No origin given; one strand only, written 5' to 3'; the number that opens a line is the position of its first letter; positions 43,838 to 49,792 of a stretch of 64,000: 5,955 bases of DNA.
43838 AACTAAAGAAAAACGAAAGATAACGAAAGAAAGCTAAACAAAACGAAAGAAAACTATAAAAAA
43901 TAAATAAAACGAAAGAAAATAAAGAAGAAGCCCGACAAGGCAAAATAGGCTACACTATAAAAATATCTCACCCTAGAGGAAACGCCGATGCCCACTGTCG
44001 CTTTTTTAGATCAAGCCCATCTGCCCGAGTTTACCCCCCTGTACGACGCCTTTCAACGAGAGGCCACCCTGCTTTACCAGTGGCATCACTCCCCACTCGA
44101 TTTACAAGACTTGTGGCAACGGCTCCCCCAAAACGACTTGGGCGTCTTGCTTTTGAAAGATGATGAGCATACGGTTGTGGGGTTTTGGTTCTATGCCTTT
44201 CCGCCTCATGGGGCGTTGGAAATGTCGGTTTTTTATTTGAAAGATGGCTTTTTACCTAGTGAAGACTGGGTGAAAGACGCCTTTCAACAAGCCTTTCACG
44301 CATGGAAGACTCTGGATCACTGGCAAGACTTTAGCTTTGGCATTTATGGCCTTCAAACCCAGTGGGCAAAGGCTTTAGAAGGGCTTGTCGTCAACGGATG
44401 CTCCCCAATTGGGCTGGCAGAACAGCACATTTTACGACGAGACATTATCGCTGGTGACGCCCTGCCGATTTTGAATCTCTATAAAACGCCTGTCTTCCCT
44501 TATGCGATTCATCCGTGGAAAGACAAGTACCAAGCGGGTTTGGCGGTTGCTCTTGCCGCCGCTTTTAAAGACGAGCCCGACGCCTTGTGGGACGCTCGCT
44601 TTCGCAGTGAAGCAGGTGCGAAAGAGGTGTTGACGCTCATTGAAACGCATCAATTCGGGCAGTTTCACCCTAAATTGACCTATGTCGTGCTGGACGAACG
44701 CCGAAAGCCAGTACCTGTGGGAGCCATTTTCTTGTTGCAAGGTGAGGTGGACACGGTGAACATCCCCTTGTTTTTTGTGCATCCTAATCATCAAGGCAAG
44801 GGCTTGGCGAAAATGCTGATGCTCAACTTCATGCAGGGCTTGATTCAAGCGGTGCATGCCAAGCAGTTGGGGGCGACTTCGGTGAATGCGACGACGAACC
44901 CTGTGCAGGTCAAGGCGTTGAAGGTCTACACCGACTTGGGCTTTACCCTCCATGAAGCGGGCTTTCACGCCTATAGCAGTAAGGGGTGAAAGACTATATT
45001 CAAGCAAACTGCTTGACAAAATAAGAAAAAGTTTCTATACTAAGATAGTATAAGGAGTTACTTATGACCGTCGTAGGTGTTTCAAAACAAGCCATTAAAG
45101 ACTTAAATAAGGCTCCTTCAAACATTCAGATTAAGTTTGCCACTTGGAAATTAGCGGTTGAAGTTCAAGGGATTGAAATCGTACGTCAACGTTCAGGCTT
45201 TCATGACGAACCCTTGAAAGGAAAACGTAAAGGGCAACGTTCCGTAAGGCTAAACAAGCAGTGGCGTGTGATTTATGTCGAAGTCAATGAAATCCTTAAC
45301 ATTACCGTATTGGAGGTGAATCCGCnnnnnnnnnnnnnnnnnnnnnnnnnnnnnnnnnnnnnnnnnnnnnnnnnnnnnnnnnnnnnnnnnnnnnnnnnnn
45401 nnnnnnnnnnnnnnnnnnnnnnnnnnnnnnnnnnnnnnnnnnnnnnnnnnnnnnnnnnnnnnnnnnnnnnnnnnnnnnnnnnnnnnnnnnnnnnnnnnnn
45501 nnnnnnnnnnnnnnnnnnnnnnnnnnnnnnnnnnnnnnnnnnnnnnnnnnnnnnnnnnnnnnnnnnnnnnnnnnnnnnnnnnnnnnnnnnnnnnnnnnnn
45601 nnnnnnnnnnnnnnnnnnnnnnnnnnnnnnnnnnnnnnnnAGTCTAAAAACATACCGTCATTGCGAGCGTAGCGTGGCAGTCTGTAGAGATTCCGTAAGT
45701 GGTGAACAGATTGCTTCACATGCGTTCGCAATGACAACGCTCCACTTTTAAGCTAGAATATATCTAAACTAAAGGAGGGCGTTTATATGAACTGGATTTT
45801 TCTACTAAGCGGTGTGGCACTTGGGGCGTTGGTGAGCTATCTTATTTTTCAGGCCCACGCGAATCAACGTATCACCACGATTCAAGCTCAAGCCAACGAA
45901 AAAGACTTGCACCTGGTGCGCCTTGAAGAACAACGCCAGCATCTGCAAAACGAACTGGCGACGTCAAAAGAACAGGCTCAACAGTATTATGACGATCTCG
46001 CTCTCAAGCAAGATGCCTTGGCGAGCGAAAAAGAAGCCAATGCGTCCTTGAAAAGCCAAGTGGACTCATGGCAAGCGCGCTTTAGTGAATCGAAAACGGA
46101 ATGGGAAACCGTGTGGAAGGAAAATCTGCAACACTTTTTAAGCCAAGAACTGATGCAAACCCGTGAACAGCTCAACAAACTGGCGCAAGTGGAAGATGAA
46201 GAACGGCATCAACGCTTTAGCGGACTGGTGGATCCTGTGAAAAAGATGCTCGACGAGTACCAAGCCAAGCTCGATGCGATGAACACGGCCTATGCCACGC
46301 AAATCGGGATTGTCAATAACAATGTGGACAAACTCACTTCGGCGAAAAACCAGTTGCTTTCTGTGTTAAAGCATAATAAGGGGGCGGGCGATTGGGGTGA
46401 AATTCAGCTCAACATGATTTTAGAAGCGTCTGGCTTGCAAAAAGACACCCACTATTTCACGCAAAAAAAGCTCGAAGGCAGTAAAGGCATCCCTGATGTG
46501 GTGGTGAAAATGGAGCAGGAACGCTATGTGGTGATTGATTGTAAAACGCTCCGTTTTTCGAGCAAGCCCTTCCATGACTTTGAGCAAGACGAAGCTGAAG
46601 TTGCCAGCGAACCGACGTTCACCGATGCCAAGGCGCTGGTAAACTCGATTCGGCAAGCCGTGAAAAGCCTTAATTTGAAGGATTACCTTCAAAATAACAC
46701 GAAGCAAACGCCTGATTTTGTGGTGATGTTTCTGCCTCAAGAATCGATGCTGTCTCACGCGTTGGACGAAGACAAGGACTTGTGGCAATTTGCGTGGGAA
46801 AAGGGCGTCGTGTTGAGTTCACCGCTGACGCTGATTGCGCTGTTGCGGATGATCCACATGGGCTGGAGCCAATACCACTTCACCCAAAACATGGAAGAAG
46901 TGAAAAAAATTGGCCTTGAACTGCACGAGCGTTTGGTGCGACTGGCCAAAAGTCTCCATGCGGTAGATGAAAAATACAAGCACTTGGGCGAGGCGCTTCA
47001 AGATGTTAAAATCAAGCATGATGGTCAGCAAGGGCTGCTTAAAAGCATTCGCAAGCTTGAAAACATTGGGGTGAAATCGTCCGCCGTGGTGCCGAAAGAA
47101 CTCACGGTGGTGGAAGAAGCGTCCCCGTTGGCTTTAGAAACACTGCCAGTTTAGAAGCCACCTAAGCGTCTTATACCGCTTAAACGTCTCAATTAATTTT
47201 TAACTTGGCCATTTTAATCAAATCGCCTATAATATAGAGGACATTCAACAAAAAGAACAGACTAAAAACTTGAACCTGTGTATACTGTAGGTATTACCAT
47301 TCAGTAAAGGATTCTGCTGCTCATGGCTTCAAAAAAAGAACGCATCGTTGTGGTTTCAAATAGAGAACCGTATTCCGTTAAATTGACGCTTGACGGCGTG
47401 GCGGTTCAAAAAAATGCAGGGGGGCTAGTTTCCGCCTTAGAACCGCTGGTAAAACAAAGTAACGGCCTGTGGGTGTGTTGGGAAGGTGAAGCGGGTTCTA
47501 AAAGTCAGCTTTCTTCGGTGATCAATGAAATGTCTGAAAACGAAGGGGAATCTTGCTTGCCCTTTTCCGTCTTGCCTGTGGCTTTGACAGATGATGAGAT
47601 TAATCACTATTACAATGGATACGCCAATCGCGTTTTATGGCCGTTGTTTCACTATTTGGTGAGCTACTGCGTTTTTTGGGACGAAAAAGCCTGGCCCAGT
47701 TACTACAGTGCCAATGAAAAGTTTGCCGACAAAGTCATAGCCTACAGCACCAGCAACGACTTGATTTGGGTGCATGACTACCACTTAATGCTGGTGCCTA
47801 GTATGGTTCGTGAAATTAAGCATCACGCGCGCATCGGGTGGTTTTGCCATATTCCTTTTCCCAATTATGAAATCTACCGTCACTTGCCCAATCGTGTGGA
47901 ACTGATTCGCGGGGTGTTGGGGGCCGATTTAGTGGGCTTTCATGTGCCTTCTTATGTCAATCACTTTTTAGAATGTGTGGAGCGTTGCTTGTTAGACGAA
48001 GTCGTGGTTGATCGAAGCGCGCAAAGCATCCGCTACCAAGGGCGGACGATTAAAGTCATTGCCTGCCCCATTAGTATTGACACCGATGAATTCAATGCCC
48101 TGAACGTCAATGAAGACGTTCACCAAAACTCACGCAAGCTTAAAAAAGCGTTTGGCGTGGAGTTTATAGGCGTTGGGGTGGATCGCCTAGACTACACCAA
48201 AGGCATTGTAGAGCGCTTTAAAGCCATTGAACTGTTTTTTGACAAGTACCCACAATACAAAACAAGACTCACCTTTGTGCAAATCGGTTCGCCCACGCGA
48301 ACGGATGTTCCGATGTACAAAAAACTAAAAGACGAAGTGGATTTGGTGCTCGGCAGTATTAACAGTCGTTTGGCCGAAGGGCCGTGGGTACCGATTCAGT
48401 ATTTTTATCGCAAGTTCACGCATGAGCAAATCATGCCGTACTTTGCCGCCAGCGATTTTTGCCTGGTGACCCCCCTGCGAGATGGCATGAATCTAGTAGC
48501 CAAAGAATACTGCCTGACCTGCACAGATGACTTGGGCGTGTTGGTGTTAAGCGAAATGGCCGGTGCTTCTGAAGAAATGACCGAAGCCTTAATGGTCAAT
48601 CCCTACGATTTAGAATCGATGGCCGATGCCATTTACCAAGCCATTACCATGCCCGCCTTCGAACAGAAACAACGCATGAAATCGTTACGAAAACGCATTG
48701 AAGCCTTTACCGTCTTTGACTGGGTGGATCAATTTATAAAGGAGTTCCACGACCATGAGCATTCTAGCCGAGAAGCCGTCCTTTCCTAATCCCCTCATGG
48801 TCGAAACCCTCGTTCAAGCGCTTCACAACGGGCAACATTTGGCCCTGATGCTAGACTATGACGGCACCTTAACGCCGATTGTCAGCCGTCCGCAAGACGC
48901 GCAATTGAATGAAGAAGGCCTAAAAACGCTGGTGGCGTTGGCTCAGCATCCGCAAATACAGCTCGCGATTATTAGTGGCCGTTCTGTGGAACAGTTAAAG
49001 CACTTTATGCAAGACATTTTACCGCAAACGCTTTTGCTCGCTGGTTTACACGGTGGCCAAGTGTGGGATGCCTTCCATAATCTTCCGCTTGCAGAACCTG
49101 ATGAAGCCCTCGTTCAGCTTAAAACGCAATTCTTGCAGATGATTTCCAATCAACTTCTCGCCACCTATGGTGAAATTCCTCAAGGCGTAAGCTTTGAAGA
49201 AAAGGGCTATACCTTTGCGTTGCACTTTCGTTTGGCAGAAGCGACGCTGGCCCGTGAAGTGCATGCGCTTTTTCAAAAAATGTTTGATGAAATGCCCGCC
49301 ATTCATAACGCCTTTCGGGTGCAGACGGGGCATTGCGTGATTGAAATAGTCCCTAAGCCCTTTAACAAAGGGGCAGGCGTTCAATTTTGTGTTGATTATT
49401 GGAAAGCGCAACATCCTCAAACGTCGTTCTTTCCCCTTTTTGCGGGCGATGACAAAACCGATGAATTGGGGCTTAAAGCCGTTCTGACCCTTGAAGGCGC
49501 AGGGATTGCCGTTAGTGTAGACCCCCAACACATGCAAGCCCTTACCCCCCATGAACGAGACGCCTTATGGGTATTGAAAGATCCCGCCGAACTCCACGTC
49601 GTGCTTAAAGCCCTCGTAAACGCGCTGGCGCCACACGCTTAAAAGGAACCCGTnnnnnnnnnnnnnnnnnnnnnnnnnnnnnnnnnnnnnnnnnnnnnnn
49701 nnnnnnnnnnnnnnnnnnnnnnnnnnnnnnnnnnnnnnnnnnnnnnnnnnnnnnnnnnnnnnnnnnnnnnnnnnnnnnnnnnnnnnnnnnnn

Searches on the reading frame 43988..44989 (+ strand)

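Call 70: search_protein_families(library=pfam, proteins=[window:43988-44989:+], max_evalue=0.00001)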
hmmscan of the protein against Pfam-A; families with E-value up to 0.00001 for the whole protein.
window:43988-44989:+ (333 aa): 3 families
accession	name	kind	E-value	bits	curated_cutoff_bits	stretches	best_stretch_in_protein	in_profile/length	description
PF00583.31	Acetyltransf_1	-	2.4e-10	41.1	20.7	1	223-319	24-116/116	Acetyltransferase (GNAT) family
PF13508.13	Acetyltransf_7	-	8.8e-08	32.9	27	1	232-320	5-83/84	Acetyltransferase (GNAT) domain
PF13673.13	Acetyltransf_10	-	9.6e-08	32.5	23.6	1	209-322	8-110/128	Acetyltransferase (GNAT) domain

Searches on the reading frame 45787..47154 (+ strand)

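Call 70: search_protein_families(library=pfam, proteins=[window:45787-47154:+], max_evalue=0.00001)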
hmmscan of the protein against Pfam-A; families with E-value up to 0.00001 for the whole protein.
window:45787-47154:+ (455 aa): 1 family
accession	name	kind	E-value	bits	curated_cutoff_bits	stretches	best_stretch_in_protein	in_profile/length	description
PF02646.22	RmuC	-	1.6e-63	215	26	1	143-432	2-289/291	RmuC family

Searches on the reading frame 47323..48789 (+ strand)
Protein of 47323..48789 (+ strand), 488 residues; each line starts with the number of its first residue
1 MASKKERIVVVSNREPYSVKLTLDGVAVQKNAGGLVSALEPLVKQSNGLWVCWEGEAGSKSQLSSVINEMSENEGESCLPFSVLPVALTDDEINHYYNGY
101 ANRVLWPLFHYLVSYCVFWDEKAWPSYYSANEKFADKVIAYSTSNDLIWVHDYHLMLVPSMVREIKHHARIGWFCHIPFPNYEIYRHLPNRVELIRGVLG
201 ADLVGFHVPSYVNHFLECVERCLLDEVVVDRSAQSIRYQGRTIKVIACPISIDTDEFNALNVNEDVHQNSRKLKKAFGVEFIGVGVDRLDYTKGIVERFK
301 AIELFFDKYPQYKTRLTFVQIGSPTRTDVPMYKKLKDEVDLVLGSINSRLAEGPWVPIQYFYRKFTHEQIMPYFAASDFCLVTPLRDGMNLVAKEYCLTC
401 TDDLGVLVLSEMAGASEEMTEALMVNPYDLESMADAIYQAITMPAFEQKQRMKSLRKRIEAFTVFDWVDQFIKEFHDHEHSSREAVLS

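Call 42: search_protein_families(library=pfam, proteins=[window:47323-48789:+], max_evalue=0.001)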
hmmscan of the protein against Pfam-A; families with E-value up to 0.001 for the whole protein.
window:47323-48789:+ (488 aa): 1 family
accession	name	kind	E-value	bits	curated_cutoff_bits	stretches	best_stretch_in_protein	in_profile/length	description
PF00982.27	Glyco_transf_20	-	3.7e-143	478.1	32.5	1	7-476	2-472/473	Glycosyltransferase family 20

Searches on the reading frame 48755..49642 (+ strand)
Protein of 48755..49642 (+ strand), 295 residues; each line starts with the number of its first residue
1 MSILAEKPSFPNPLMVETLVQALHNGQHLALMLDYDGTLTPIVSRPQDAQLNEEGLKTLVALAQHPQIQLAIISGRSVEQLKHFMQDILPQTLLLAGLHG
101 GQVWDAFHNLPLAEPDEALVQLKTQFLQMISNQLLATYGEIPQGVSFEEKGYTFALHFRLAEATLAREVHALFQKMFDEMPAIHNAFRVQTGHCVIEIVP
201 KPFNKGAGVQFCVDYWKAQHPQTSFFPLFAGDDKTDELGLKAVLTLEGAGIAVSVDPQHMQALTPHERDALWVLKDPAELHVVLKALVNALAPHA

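Call 42: search_protein_families(library=pfam, proteins=[window:48755-49642:+], max_evalue=0.001)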
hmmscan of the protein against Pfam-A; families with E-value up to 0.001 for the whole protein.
window:48755-49642:+ (295 aa): 3 families
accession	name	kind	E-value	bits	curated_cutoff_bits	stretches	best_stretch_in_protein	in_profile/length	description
PF02358.22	Trehalose_PPase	-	8.1e-30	104.1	27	1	32-256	1-216/235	Trehalose-phosphatase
PF08282.18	Hydrolase_3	-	4.2e-07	30.4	20.9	0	170-226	151-209/255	haloacid dehalogenase-like hydrolase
PF05116.19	S6PP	-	2e-05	24.7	20.3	1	29-237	3-194/247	Sucrose-6F-phosphate phosphohydrolase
